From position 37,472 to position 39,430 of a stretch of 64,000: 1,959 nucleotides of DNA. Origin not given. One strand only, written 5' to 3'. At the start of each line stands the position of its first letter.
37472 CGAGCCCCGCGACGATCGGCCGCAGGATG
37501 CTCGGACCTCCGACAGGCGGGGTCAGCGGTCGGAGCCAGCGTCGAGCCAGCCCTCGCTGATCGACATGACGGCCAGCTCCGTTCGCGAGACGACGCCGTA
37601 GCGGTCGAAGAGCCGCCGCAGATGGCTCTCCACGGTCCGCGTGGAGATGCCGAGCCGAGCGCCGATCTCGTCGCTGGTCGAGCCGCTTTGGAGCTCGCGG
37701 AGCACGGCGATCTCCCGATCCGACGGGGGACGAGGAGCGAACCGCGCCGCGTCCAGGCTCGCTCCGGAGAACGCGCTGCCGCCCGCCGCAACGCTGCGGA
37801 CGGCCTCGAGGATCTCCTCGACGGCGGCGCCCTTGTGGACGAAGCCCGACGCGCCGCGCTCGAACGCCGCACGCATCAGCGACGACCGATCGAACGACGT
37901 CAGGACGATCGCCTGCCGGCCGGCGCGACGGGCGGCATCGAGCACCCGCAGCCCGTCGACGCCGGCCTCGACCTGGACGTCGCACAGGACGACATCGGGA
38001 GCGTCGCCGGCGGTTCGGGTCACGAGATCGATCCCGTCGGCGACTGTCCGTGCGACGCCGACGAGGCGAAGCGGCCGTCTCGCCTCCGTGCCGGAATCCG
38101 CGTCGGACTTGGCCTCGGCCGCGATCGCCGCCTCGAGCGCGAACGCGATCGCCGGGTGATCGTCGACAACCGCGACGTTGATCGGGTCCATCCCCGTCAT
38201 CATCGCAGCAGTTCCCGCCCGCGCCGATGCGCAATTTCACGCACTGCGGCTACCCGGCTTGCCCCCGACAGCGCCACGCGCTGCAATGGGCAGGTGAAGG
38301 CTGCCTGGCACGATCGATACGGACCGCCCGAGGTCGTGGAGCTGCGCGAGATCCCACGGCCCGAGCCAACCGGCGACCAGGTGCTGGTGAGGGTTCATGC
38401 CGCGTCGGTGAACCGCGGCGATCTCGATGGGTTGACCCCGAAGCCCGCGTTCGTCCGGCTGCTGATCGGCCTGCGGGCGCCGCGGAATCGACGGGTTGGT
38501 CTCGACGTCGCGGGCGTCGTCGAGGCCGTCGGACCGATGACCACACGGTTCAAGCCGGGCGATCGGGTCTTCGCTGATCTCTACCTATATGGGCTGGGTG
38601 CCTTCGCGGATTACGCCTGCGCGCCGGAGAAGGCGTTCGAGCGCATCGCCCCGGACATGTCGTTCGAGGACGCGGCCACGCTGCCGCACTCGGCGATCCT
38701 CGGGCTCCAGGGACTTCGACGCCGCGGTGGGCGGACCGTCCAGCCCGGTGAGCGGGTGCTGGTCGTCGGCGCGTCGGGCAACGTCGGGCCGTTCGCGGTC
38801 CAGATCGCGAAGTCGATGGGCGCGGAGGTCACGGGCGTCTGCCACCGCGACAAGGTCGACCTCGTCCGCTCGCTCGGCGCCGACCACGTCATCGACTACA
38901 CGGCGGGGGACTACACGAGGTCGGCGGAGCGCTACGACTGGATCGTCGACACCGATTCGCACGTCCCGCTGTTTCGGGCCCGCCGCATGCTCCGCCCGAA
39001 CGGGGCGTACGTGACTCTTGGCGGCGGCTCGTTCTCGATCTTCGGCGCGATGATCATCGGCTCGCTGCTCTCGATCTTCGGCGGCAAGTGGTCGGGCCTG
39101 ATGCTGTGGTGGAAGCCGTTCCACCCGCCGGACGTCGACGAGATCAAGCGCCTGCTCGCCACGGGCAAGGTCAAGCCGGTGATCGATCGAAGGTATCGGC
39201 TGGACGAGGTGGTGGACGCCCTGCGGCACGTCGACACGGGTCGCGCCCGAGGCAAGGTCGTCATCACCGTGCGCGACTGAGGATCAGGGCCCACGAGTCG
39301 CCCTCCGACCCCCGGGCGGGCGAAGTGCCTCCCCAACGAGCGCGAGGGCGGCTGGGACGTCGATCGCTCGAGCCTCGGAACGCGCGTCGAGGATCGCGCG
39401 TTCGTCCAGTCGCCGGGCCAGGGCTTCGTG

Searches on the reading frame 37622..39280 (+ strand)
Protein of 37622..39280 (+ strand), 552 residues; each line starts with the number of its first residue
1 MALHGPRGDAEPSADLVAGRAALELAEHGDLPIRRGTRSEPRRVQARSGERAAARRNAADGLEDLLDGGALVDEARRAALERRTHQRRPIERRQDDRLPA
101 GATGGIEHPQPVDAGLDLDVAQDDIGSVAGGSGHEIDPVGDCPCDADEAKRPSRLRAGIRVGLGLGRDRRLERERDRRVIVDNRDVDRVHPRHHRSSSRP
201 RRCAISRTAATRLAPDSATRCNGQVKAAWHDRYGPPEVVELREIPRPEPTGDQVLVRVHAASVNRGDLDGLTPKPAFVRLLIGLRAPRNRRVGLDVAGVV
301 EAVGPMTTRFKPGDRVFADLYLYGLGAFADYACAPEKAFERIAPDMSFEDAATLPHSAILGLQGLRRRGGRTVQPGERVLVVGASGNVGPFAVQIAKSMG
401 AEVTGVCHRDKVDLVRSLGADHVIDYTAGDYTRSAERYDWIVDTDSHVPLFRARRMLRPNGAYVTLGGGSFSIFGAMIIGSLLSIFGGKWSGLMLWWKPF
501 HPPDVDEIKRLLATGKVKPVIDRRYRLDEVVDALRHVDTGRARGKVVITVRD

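Call 42: search_protein_families(library=pfam, proteins=[window:37622-39280:+], max_evalue=0.001)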
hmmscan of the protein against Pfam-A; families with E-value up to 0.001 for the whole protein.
window:37622-39280:+ (552 aa): 3 families
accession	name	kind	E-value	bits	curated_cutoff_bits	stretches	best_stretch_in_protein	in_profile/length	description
PF13602.12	ADH_zinc_N_2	-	5.3e-23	82.9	27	1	418-548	1-134/134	Zinc-binding dehydrogenase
PF08240.17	ADH_N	-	1.1e-12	48.6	23.5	1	252-338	3-98/104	Alcohol dehydrogenase GroES-like domain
PF00107.32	ADH_zinc_N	-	6.2e-12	46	31.8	1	388-469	2-91/129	Zinc-binding dehydrogenase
